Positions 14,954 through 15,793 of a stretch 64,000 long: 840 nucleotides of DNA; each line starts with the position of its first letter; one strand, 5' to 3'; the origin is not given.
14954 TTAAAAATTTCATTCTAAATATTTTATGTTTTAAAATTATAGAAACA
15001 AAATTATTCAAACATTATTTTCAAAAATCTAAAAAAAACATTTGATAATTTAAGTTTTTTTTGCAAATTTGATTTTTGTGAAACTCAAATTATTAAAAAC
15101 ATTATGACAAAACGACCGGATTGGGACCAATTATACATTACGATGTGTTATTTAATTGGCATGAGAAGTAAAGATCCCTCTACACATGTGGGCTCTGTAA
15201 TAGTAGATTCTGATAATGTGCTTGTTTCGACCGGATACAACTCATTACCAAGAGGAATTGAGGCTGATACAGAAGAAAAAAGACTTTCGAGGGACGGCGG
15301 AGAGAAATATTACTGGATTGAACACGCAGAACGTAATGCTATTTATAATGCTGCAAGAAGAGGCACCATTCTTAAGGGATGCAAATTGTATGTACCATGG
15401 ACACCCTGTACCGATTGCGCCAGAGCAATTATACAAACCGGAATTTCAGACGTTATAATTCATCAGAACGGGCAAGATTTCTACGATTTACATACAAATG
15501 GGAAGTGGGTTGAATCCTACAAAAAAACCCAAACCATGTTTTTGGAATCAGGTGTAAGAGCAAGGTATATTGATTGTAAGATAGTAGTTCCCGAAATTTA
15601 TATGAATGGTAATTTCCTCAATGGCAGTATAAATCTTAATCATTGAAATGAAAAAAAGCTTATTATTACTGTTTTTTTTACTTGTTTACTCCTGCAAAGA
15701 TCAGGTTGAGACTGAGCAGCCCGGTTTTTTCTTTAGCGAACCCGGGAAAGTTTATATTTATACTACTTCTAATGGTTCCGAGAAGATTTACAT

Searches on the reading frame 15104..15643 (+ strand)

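Call 6: search_protein_families(library=pfam, proteins=[window:15104-15643:+], max_evalue=0.1)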
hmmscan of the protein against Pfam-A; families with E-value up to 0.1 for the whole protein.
window:15104-15643:+ (180 aa): 9 families
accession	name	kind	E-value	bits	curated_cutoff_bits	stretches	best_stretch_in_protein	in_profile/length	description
PF00383.29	dCMP_cyt_deam_1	-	7.6e-22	77.6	25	1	6-120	2-101/102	Cytidine and deoxycytidylate deaminase zinc-binding region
PF14437.12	MafB19-deam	-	1.5e-12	48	27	1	8-123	4-103/142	MafB19-like deaminase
PF18750.7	SNAD4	-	0.012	16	27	1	74-111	33-73/130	Secreted Novel AID/APOBEC-like Deaminase 4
PF08210.17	APOBEC_N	-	0.029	14.8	25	1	74-112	47-88/170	APOBEC-like N-terminal domain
PF18772.7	APOBEC2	-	0.036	14.5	26.8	1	94-111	74-91/175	APOBEC2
PF18771.7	APOBEC3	-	0.054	14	27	1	94-111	55-72/137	APOBEC3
PF18778.7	NAD1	-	0.055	14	27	1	93-111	74-92/175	Novel AID APOBEC clade 1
PF14439.12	Bd3614-deam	-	0.058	13.8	38.5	0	74-113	36-78/113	Bd3614-like deaminase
PF18774.7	APOBEC4_like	-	0.087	13.2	26.7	0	72-110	34-73/131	APOBEC4-like -AID/APOBEC-deaminase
